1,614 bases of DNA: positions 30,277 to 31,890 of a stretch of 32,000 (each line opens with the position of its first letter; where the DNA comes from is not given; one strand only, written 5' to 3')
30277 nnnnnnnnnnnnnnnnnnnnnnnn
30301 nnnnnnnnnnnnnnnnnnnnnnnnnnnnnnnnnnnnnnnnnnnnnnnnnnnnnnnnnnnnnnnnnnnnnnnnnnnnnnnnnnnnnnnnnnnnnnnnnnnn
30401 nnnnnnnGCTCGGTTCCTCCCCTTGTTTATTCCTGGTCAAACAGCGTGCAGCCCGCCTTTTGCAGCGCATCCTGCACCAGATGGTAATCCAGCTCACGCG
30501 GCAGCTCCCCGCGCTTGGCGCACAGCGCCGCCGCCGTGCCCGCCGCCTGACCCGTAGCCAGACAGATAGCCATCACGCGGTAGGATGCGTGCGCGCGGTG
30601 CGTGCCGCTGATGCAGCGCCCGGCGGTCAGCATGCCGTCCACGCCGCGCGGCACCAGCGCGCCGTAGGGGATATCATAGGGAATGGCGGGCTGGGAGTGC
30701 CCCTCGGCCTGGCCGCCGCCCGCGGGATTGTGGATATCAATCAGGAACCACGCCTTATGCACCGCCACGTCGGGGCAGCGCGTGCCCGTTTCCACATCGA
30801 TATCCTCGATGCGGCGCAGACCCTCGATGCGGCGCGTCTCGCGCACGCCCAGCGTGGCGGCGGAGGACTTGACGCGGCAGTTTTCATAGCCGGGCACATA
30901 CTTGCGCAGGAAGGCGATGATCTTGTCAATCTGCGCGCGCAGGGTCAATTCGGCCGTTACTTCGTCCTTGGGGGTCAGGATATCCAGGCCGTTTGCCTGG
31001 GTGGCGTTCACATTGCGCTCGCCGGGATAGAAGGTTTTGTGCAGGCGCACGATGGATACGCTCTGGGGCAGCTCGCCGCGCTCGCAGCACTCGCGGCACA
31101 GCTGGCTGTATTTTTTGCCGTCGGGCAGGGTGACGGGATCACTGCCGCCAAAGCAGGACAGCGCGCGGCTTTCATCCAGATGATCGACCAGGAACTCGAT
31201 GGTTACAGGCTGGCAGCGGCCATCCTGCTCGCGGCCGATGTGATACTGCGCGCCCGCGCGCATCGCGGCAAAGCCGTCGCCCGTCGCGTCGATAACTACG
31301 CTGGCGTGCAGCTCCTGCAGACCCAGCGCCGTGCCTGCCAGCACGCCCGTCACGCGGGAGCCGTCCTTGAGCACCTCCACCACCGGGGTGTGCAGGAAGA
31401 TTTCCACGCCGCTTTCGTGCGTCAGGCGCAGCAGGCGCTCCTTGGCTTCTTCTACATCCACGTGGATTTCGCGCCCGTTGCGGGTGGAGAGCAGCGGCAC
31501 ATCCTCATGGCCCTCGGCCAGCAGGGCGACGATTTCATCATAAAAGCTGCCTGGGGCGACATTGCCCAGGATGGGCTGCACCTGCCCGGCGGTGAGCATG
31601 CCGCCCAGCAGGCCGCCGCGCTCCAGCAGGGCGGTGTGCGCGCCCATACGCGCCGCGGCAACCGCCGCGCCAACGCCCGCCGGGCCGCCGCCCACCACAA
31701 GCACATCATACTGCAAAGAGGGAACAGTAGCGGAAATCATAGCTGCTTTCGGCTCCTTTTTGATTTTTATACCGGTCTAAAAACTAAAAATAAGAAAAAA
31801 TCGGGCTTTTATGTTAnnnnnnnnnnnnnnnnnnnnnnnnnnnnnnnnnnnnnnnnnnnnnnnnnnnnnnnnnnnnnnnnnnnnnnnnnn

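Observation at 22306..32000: LacI-linked operon with three paralogous cytoplasmic flavoproteins, a sugar ABC importer and a pentulokinase-like kinase, but no hydrolase or isomerase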

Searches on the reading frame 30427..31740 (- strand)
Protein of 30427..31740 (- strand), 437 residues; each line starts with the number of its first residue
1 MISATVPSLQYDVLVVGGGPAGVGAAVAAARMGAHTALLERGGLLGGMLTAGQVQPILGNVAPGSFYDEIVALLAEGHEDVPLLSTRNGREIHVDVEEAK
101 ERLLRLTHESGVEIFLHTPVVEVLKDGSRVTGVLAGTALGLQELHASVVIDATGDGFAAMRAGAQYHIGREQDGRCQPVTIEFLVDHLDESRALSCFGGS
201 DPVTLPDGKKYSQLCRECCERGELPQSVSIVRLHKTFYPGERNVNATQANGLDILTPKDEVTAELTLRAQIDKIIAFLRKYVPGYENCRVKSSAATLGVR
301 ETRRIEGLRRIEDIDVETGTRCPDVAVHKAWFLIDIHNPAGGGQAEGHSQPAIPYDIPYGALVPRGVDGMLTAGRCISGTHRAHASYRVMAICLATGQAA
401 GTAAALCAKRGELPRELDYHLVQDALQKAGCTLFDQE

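Call 7: search_protein_families(library=pfam, proteins=[window:30427-31740:-], max_evalue=0.01)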
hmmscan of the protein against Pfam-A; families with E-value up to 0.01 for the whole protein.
window:30427-31740:- (437 aa): 11 families
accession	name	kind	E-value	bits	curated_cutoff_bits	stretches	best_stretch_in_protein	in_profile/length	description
PF12831.13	FAD_oxidored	-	4.9e-104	349.3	27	1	12-426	1-416/416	FAD dependent oxidoreductase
PF01266.30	DAO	-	3.2e-08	33.9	27.9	2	12-91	1-81/353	FAD dependent oxidoreductase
PF01134.28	GIDA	-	3.8e-08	33.2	22.1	1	12-189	1-181/391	Glucose inhibited division protein A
PF00890.30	FAD_binding_2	-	7.8e-06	25.8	20.4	1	12-50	1-39/414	FAD binding domain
PF07992.20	Pyr_redox_2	-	9.9e-06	25.6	26.1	1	11-43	1-33/291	Pyridine nucleotide-disulphide oxidoreductase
PF03486.20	HI0933_like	-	2.5e-05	24.3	50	1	12-46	2-36/244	HI0933-like protein Rossmann domain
PF13738.12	Pyr_redox_3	-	0.0002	21.2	30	1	14-46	1-34/305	Pyridine nucleotide-disulphide oxidoreductase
PF01494.25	FAD_binding_3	-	0.00025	20.8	22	0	11-41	2-32/349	FAD binding domain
PF00070.33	Pyr_redox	-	0.0003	21.7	22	0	13-45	2-34/82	Pyridine nucleotide-disulphide oxidoreductase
PF13450.12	NAD_binding_8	-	0.0022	18.7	21.9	1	15-52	1-38/68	NAD(P)-binding Rossmann-like domain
PF01946.23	Thi4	-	0.0029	17.3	26.2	0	10-143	17-145/235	Thi4 family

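Call 8: search_protein_families(library=ncbifam, proteins=[window:30427-31740:-], max_evalue=0.01)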
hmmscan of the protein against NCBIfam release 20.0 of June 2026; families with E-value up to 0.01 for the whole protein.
window:30427-31740:- (437 aa): 66 families (the best 25 are shown)
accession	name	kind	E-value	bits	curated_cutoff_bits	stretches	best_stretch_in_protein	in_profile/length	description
TIGR02032.1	GG-red-SF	subfamily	3.7e-11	43.3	158.8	1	11-156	1-148/297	geranylgeranyl reductase family protein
NF041160.1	DGGPL_Thplmales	equivalog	1.3e-10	40.8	780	1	9-157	2-159/396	digeranylgeranylglycerophospholipid reductase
NF004789.0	PRK06134.1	subfamily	6.7e-10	38.1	747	2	6-48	8-50/581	FAD-dependent oxidoreductase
NF041080.1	DGGGPL_reductase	equivalog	1.1e-08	34.4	580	1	90-158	88-158/447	digeranylgeranylglycerophospholipid reductase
NF006130.0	PRK08274.1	equivalog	8.6e-08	31.4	369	1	10-42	5-37/467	FAD-dependent tricarballylate dehydrogenase TcuA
TIGR01372.1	soxA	subfamily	1.3e-07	29.8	1164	1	11-79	169-235/996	sarcosine oxidase subunit alpha family protein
NF004991.0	PRK06370.1-3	subfamily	1.6e-07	30.2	620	1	6-54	31-79/509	FAD-containing oxidoreductase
NF009476.0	PRK12839.1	equivalog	1.6e-07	29.9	940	1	8-49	6-47/572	FAD-dependent oxidoreductase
TIGR03997.1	mycofact_OYE_2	equivalog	1.7e-07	30.1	793.15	1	7-55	376-424/645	mycofactocin system FadH/OYE family oxidoreductase 2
NF003585.0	PRK05249.1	equivalog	5e-07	28.7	465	1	8-49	4-45/464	Si-specific NAD(P)(+) transhydrogenase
TIGR03140.1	AhpF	equivalog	1.2e-06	27.4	502.9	1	10-40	212-242/515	alkyl hydroperoxide reductase subunit F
NF005883.0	PRK07845.1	equivalog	1.3e-06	27.7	479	1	12-131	4-118/466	NAD(P)H-quinone dehydrogenase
NF005882.1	PRK07843.1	equivalog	1e-05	24.2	788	1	10-48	1-39/547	3-oxosteroid 1-dehydrogenase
TIGR01350.1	lipoamide_DH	equivalog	1.7e-05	23.7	408.8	1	10-48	1-38/461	dihydrolipoyl dehydrogenase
NF053717.1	VnlPnlRedVprA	equivalog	2e-05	23.6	600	1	10-47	6-43/481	vinyl phenol reductase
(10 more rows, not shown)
